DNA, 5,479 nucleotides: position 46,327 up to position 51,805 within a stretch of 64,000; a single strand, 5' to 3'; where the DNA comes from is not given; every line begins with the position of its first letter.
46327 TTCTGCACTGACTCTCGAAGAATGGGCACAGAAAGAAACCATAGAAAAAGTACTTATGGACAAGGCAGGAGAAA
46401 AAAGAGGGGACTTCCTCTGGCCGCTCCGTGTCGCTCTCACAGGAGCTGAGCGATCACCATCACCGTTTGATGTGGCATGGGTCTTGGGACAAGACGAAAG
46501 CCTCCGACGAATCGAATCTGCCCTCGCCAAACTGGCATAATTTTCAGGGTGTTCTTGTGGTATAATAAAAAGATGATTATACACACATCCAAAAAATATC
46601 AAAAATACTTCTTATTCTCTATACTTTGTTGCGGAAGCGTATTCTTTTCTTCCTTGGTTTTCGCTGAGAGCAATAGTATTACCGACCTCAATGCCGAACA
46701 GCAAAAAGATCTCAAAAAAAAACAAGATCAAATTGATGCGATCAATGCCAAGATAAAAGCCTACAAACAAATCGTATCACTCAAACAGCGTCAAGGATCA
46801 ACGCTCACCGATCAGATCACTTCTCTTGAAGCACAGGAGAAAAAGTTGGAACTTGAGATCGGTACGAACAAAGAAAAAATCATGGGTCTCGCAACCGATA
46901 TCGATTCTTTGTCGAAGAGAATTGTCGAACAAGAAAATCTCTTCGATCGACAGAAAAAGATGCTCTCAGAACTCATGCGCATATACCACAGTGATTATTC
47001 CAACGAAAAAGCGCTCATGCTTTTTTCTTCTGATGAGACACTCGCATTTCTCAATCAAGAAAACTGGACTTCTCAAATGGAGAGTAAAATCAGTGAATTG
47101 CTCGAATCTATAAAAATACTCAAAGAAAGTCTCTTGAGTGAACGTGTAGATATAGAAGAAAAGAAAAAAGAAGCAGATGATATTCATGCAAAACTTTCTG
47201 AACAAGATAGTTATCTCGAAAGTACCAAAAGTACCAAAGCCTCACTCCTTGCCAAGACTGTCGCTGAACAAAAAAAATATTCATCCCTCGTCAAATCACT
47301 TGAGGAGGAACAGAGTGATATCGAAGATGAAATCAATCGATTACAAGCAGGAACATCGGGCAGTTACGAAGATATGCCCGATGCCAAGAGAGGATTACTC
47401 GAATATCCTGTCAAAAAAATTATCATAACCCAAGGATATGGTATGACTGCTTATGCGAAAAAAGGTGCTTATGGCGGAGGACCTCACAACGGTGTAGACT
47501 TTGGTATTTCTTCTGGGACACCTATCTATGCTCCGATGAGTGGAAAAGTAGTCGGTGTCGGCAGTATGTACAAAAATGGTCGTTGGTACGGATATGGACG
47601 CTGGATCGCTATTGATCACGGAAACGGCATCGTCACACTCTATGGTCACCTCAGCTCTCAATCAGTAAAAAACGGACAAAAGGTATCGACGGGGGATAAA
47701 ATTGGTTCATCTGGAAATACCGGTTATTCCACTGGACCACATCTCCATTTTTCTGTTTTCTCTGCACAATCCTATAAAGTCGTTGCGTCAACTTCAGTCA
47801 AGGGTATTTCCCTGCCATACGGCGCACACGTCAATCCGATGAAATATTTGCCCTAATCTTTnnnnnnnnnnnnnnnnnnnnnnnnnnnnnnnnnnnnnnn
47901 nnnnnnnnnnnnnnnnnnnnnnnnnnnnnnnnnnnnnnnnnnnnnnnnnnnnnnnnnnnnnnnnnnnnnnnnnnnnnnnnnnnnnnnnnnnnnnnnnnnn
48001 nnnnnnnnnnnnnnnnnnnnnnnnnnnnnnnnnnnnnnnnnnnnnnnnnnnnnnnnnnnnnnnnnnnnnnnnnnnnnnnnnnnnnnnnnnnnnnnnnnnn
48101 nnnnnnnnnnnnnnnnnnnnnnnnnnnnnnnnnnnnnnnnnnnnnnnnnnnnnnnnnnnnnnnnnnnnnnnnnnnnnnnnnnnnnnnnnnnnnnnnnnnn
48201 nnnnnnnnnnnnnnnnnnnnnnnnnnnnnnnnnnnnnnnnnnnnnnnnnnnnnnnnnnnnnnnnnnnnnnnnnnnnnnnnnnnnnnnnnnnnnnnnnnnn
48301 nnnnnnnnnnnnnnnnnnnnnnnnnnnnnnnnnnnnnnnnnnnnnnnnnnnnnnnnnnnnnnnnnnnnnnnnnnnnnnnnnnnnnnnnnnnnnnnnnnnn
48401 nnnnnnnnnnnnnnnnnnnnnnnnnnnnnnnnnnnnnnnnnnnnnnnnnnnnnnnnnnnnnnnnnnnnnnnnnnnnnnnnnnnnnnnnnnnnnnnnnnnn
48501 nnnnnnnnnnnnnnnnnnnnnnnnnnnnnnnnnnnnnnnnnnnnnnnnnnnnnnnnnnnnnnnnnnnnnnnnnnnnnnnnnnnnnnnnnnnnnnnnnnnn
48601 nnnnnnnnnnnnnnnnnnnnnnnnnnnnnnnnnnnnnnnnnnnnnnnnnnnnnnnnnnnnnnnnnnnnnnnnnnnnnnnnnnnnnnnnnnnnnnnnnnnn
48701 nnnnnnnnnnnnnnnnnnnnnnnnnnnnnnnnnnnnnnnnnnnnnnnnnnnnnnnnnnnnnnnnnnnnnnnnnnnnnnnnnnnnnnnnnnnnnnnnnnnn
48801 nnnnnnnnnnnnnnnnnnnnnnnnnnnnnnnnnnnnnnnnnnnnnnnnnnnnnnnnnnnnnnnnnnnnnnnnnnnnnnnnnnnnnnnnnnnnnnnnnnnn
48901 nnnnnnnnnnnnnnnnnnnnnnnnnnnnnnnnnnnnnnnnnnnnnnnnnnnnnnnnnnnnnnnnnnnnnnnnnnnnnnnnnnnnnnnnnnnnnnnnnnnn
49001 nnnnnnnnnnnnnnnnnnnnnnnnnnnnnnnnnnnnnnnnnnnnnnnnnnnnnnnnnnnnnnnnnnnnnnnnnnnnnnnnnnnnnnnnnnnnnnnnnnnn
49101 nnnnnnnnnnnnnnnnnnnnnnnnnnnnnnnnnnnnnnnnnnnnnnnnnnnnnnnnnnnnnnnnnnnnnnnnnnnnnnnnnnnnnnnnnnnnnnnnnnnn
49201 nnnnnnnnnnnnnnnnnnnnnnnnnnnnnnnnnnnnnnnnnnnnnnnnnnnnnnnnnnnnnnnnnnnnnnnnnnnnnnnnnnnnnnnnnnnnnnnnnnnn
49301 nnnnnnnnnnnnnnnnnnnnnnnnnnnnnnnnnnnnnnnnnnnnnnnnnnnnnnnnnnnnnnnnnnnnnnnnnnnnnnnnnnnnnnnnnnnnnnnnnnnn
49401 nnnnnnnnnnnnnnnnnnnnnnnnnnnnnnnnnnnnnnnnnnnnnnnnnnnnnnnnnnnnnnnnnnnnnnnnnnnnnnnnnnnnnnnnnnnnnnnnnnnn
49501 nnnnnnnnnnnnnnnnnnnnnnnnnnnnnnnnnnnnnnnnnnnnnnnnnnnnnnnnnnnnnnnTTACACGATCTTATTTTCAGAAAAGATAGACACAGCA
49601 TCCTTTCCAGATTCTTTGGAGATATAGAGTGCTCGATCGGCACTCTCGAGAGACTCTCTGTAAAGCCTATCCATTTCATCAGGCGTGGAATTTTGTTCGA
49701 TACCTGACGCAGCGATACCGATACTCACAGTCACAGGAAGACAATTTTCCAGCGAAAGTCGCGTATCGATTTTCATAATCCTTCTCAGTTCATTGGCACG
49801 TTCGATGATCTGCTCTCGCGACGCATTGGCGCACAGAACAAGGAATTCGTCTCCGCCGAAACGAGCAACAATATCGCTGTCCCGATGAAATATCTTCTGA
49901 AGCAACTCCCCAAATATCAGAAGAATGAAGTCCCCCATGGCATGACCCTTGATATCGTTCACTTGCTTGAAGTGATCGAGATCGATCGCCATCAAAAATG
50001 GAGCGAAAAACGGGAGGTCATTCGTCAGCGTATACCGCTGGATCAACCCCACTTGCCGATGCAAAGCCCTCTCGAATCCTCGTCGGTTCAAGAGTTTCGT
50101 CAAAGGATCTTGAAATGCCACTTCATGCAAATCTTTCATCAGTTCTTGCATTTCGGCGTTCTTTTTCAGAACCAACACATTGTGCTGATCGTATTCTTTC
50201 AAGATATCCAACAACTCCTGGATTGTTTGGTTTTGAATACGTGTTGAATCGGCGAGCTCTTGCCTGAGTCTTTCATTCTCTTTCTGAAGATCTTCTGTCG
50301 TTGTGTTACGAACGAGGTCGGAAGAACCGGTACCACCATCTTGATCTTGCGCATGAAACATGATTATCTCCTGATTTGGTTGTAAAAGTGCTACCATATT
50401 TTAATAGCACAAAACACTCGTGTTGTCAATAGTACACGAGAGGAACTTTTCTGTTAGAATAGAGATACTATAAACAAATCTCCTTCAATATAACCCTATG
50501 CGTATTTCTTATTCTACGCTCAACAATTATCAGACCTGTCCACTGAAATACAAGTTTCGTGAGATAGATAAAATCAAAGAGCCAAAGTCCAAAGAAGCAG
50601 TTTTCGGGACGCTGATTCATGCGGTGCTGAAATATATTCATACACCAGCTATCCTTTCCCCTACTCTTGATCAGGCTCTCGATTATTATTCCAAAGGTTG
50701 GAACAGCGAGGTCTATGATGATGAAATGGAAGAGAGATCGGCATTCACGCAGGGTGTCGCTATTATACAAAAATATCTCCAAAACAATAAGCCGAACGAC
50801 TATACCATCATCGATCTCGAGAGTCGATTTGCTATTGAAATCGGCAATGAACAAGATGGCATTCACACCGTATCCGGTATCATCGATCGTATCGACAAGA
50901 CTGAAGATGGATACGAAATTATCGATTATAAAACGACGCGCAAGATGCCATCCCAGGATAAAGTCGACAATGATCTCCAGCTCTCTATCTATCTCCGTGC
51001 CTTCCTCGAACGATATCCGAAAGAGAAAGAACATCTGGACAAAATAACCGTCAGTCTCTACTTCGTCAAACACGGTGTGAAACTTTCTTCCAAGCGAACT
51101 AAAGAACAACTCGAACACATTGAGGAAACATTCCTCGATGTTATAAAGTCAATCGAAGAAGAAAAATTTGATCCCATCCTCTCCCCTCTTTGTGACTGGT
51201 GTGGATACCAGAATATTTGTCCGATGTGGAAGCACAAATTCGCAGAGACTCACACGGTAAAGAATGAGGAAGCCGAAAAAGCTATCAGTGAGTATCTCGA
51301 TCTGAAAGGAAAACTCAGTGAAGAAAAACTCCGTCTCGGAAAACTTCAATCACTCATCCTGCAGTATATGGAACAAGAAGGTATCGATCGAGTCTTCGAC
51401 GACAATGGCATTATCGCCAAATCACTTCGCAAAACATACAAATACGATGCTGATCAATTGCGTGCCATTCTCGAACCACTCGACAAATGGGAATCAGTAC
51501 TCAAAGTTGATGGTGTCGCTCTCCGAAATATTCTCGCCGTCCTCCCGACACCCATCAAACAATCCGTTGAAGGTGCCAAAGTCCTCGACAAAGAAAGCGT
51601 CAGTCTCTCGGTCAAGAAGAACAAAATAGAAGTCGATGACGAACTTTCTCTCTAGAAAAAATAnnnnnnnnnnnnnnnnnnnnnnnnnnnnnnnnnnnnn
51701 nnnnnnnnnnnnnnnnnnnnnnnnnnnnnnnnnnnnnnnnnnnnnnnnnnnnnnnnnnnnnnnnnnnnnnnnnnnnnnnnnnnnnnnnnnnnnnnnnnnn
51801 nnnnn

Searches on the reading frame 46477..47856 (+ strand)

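Call 67: search_protein_families(library=pfam, proteins=[window:46477-47856:+], max_evalue=0.00001)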
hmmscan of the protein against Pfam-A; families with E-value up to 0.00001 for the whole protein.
window:46477-47856:+ (459 aa): 1 family
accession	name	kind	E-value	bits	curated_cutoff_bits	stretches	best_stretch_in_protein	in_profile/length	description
PF01551.29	Peptidase_M23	-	1.4e-30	105.8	28.7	1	336-429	2-89/96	Peptidase family M23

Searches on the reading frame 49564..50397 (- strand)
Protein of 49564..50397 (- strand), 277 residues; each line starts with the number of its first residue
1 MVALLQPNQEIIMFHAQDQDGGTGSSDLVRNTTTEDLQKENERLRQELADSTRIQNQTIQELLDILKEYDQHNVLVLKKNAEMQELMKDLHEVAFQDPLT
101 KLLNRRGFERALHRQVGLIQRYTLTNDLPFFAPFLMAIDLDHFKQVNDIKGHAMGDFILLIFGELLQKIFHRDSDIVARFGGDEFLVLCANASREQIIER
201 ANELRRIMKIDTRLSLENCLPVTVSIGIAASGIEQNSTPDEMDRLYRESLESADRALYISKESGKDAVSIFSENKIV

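Call 3: search_protein_families(library=pfam, proteins=[window:49564-50397:-], max_evalue=0.01)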
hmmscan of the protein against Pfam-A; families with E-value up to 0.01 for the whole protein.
window:49564-50397:- (277 aa): 3 families
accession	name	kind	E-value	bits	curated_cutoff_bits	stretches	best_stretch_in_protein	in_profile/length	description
PF00990.26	GGDEF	-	1.5e-29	103.3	23.8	1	94-266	1-160/161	Diguanylate cyclase, GGDEF domain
PF24898.2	GGDEF_GdpP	-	0.00084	20.1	30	1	139-275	2-123/126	Cyclic-di-AMP phosphodiesterase GdpP-like, GGDEF domain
PF14772.11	NYD-SP28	-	0.0015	18.9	22.1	1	25-82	43-100/102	Sperm tail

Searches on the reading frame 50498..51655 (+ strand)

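Call 3: search_protein_families(library=pfam, proteins=[window:50498-51655:+], max_evalue=0.01)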
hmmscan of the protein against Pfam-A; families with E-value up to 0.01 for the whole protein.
window:50498-51655:+ (385 aa): 4 families
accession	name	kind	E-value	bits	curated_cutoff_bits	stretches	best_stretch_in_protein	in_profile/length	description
PF12705.13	PDDEXK_1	-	4e-38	132.2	22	1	2-242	1-247/247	PD-(D/E)XK nuclease superfamily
PF10926.14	DUF2800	-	1.3e-07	31.6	21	1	3-261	4-252/368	Protein of unknown function (DUF2800)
PF01930.23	Cas_Cas4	-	5.8e-06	26.9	22.7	1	120-241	47-158/160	Domain of unknown function DUF83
PF24091.1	DUF7376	-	7.4e-06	26.3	27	1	251-375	84-219/219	Family of unknown function (DUF7376)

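Call 4: search_protein_families(library=ncbifam, proteins=[window:50498-51655:+], max_evalue=0.01)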
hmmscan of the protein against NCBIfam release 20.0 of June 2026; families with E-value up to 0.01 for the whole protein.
window:50498-51655:+ (385 aa): 4 families
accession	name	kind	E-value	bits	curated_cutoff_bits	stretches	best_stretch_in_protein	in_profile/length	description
TIGR00372.1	cas4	equivalog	7.6e-11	42.2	65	1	113-242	59-179/180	CRISPR-associated protein Cas4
TIGR02786.1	addB_alphas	equivalog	7.2e-08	31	486.5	1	21-173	776-929/1024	double-strand break repair protein AddB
TIGR02784.1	addA_alphas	equivalog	1.1e-06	27.3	860.75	1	27-176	976-1121/1138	double-strand break repair helicase AddA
TIGR03623.1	TIGR03623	subfamily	1.4e-05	23.5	299.6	1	89-168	705-783/876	probable DNA repair protein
